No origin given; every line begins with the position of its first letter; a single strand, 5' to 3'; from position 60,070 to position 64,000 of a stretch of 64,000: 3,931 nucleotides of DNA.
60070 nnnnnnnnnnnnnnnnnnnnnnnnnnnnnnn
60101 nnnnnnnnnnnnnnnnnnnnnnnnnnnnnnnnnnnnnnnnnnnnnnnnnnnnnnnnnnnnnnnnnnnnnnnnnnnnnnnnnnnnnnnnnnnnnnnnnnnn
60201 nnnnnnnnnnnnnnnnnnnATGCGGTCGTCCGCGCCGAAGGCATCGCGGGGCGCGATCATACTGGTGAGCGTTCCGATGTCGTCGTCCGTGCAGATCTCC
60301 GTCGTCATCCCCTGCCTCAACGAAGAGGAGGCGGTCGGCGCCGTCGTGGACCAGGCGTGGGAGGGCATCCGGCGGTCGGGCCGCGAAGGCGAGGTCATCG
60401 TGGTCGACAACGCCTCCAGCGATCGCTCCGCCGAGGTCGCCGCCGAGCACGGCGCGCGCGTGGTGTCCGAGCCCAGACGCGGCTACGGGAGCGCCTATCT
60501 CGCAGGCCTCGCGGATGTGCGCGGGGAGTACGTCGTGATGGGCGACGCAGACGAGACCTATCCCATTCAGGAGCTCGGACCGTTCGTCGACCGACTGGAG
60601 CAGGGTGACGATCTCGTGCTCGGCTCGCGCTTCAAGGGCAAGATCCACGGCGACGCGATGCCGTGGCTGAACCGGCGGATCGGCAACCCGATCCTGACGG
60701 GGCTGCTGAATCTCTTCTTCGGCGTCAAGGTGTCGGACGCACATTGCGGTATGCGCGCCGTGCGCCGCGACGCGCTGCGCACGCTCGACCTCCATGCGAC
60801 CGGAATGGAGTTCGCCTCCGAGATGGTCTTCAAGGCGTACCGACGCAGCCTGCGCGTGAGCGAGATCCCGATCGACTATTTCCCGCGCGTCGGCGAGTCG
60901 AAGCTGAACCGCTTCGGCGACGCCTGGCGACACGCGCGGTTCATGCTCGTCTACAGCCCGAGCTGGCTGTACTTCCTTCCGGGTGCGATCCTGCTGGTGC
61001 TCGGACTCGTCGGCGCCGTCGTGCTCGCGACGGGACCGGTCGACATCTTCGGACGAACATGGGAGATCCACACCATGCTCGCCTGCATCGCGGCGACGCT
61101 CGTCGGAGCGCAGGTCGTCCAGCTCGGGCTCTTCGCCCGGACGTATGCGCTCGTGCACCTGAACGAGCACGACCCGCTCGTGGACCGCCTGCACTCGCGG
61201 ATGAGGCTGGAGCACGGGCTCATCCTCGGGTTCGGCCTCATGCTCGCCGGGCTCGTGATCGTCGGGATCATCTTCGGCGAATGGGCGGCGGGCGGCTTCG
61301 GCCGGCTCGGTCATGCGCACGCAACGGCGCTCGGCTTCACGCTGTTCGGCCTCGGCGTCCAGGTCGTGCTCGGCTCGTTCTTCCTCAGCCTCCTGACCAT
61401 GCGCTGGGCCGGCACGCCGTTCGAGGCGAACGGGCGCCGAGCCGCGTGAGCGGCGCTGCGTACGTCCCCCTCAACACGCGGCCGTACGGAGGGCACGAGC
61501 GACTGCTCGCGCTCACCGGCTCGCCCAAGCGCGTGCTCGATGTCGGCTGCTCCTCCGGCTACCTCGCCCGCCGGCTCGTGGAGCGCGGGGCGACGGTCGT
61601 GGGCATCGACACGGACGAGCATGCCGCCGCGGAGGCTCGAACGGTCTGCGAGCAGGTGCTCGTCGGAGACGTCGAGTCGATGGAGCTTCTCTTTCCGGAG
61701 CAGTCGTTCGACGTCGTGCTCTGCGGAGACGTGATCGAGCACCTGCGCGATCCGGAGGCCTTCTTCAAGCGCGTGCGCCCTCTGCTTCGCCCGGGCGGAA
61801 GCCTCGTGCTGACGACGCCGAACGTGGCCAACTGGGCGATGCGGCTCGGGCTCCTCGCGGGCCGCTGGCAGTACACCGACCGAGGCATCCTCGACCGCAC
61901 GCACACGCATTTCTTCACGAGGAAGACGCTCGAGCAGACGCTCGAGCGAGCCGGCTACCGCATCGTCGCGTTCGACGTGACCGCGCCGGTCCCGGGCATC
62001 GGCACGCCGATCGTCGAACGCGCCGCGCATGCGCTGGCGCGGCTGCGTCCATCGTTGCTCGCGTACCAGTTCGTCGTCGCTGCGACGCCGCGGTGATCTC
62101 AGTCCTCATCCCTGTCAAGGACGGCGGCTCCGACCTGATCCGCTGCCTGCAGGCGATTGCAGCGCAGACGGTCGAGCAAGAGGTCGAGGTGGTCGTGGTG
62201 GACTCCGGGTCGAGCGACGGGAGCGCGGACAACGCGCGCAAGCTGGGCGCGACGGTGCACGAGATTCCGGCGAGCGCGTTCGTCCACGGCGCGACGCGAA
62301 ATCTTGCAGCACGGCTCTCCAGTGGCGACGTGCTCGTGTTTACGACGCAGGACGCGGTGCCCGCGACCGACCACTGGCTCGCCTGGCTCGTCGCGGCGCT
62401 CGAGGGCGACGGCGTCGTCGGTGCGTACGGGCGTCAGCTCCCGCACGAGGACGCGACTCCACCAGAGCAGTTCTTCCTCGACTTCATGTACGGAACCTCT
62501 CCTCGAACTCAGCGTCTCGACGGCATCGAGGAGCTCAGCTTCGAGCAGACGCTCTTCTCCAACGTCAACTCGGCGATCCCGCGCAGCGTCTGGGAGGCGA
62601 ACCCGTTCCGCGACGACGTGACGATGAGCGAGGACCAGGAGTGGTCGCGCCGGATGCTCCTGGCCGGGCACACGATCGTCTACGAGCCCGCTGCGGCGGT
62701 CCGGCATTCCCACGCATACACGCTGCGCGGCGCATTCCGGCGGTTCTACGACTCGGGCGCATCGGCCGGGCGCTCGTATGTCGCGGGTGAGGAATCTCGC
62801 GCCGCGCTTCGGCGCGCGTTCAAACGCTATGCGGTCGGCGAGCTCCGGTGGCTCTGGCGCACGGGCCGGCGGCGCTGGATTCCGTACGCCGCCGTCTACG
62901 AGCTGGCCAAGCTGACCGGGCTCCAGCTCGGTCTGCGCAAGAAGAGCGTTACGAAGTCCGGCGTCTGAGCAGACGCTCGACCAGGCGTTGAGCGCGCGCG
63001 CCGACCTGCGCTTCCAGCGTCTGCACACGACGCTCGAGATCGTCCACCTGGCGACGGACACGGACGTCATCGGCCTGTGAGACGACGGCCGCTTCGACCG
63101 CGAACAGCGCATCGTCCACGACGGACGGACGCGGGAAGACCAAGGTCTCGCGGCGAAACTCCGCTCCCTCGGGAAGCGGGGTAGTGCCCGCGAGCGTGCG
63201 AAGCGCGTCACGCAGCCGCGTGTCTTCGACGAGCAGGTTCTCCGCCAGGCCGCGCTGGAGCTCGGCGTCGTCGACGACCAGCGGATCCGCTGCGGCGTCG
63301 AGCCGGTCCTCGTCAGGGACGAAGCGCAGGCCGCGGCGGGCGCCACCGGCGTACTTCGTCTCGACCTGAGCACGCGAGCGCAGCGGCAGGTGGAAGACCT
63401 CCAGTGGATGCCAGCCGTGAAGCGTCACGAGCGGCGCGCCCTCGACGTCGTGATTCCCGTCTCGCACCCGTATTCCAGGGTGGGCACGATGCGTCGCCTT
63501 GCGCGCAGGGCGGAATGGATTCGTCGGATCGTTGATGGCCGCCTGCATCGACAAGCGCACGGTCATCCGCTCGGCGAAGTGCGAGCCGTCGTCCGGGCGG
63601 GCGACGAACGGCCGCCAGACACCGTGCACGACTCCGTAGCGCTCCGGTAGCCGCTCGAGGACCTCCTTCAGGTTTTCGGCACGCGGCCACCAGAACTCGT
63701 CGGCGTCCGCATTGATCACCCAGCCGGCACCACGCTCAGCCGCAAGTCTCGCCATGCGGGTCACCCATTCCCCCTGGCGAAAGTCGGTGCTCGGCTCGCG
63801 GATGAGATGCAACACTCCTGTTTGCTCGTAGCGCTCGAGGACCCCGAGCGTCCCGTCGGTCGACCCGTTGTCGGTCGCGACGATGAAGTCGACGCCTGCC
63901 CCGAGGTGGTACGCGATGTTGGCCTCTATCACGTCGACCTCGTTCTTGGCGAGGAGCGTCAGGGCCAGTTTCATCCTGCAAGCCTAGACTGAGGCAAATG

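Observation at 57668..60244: Wzm ABC-2 permease fused in frame to a roughly 590-aa GT-C-like membrane domain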

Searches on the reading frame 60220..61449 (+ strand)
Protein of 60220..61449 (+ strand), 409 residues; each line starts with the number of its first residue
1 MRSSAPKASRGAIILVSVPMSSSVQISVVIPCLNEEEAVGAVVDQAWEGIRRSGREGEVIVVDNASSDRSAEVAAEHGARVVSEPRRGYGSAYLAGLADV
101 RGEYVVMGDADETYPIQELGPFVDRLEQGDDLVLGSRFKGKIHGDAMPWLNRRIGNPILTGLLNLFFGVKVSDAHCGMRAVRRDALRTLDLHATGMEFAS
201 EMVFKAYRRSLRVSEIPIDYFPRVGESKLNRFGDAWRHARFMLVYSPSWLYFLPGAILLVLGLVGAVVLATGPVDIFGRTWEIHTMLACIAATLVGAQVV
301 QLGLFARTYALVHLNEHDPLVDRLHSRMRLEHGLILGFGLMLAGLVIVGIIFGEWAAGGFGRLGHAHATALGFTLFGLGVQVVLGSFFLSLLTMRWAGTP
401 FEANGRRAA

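Call 6: search_protein_families(library=pfam, proteins=[window:60220-61449:+], max_evalue=0.01)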
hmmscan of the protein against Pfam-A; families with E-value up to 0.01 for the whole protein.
window:60220-61449:+ (409 aa): 2 families
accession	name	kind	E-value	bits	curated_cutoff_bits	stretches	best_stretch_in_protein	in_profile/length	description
PF00535.33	Glycos_transf_2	-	9.4e-28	97.7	23.3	1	27-188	1-166/168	Glycosyl transferase family 2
PF13641.12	Glyco_tranf_2_3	-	0.0011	19.4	27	1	26-112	3-97/230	Glycosyltransferase like family 2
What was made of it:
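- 60277..61449 (+): Divergent GT2 polyprenyl-phosphate-sugar synthase-like gene, 390 aa, with C-terminal TM helices. It is the conserved partner of the GT-C-like gene. Glycos_transf_2 97.7 bits (call 6).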

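Call 7: search_protein_families(library=ncbifam, proteins=[window:60220-61449:+], max_evalue=0.01)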
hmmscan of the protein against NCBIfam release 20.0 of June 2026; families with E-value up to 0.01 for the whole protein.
window:60220-61449:+ (409 aa): 17 families
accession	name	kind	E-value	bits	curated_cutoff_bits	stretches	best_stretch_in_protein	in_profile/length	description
TIGR04182.1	glyco_TIGR04182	equivalog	5.3e-43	147.5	325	1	26-312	2-285/293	S-layer glycoprotein N-glycosyltransferase AglJ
NF041391.1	DPhHxTase_Halo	equivalog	1.3e-37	128.9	375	1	33-233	4-196/213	dolichyl-phosphate hexose transferase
NF058614.1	PPMAGASynPpgS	equivalog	5.5e-22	78.3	370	1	27-219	3-195/226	polyprenyl-phospho-N-acetylgalactosaminyl synthase PpgS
NF007986.1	PRK10714.1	equivalog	1.6e-19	70.1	529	1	25-306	7-290/316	undecaprenyl-phosphate 4-deoxy-4-formamido-L-arabinose transferase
NF010496.0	PRK13915.1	equivalog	6.1e-15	55.1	262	1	22-112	29-127/307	glucosyl-3-phosphoglycerate synthase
TIGR04283.1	glyco_like_mftF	equivalog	5.4e-10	39.2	182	1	26-146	1-115/221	TIGR04283 family arsenosugar biosynthesis glycosyltransferase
NF047588.1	GlcsyltransPgfSStrep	equivalog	2.2e-07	30.4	500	1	25-189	2-167/308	glycosyltransferase PgfS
NF007482.0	PRK10073.1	equivalog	4.9e-07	29.1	423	1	20-113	2-97/334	glycosyltransferase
TIGR03965.1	mycofact_glyco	equivalog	7.9e-07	28.3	280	1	11-111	61-164/467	mycofactocin biosynthesis glycosyltransferase MftF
NF038302.1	EPS_HpsE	equivalog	3e-06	26.4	300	1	25-112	2-97/307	hormogonium polysaccharide biosynthesis glycosyltransferase HpsE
TIGR03937.1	PgaC_IcaA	equivalog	1.6e-05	24.1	422.3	1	19-112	40-136/407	poly-beta-1,6-N-acetyl-D-glucosamine synthase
NF041875.1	EPS_EpsD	equivalog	0.00016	21.2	370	1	26-133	1-111/325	exopolysaccharide biosynthesis glycosyltransferase EpsD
TIGR03469.1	HpnB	hypoth_equivalog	0.0016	17.6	379.25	0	24-79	44-97/386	hopene-associated glycosyltransferase HpnB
NF041865.1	EpsU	equivalog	0.0016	17.5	700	1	22-131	37-152/394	exopolysaccharide biosynthesis GT2 family glycosyltransferase EpsU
NF045692.1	OglycostaseCruG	equivalog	0.0021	17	600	1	24-75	41-89/386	2'-O-glycosyltransferase CruG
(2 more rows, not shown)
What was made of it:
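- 60277..61449 (+): AglJ, Dol-P-hexose transferase, PpgS and ArnC-type NCBIfam hits, all below their equivalog cut-offs (call 7).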

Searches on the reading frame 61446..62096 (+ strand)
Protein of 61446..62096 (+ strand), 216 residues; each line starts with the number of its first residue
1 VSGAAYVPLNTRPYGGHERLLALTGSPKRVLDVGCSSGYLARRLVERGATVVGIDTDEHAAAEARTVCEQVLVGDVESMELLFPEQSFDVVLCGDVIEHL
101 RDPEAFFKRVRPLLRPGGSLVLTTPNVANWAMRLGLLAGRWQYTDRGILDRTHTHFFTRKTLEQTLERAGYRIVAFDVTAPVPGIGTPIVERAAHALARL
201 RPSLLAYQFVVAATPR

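Call 58: search_protein_families(library=pfam, proteins=[window:61446-62096:+], max_evalue=0.05)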
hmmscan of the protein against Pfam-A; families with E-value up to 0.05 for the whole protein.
window:61446-62096:+ (216 aa): 24 families
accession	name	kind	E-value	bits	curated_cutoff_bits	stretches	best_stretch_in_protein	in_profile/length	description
PF13489.12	Methyltransf_23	-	3.4e-29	102.1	27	1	18-174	14-162/164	Methyltransferase domain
PF08241.18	Methyltransf_11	-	1.2e-21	77.6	21.2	1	31-122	1-95/95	Methyltransferase domain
PF13649.12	Methyltransf_25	-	1.8e-18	67.5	27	1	30-118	1-97/97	Methyltransferase domain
PF08242.18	Methyltransf_12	-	1.8e-17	64.3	30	1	31-120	1-98/98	Methyltransferase domain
PF13847.12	Methyltransf_31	-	2.3e-17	63.5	27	1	28-129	5-116/145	Methyltransferase domain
PF07021.18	MetW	-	1.2e-13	51.6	21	1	23-143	10-129/193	Methionine biosynthesis protein MetW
PF08003.17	Methyltransf_9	-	9.3e-10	38.4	23.8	1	28-127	117-222/315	Protein of unknown function (DUF1698)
PF02353.26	CMAS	-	1.1e-07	32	27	1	28-126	64-168/273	Mycolic acid cyclopropane synthetase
PF03141.22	Methyltransf_29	-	1.7e-07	30.6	23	1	25-129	116-224/506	Putative S-adenosyl-L-methionine-dependent methyltransferase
PF01209.24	Ubie_methyltran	-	1.5e-05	24.9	20.1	1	26-122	47-152/233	ubiE/COQ5 methyltransferase family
PF13679.12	Methyltransf_32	-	0.00019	21.8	27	1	26-73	25-78/143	Methyltransferase domain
PF06325.19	PrmA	-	0.00037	20.5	22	1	26-121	161-257/296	Ribosomal protein L11 methyltransferase (PrmA)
PF02254.24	TrkA_N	-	0.00056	20.6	23.8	1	38-82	11-55/116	TrkA-N domain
PF05401.17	NodS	-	0.001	19.4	24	1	28-125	45-147/201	Nodulation protein S (NodS)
PF05175.20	MTS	-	0.0011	19.1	23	1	27-122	32-138/170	Methyltransferase small domain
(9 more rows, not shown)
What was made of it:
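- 61446..62096 (+): SAM-dependent methyltransferase, 216 aa, directly downstream of the GT2 synthase. Methyltransf_23 102 bits (call 58).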

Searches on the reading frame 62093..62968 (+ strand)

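Call 6: search_protein_families(library=pfam, proteins=[window:62093-62968:+], max_evalue=0.01)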
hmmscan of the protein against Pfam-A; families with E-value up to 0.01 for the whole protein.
window:62093-62968:+ (291 aa): 5 families
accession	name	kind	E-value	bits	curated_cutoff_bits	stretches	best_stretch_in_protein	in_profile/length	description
PF00535.33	Glycos_transf_2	-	2.6e-15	57.2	23.3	1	3-129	1-129/168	Glycosyl transferase family 2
PF13641.12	Glyco_tranf_2_3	-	2.9e-09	37.7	27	1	2-217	3-223/230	Glycosyltransferase like family 2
PF10111.15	Glyco_tranf_2_2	-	0.00012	22.1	27.3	1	3-95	1-99/276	Glycosyltransferase like family 2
PF13632.12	Glyco_trans_2_3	-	0.00038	20.8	27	1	154-219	71-137/198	Glycosyl transferase family group 2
PF02602.20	HEM4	-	0.00086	18.9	27.5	1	46-93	5-56/231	Uroporphyrinogen-III synthase HemD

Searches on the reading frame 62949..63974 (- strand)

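Call 6: search_protein_families(library=pfam, proteins=[window:62949-63974:-], max_evalue=0.01)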
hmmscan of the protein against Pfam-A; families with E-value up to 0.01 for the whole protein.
window:62949-63974:- (341 aa): 3 families
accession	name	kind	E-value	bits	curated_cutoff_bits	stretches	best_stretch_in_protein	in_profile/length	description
PF13704.12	Glyco_tranf_2_4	-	2.5e-14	54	27.5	1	10-104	1-96/98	Glycosyl transferase family 2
PF00535.33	Glycos_transf_2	-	1.4e-05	25.5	23.3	1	31-123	30-118/168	Glycosyl transferase family 2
PF01697.33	Glyco_transf_92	-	3.5e-05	24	23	1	19-107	23-125/249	Glycosyltransferase family 92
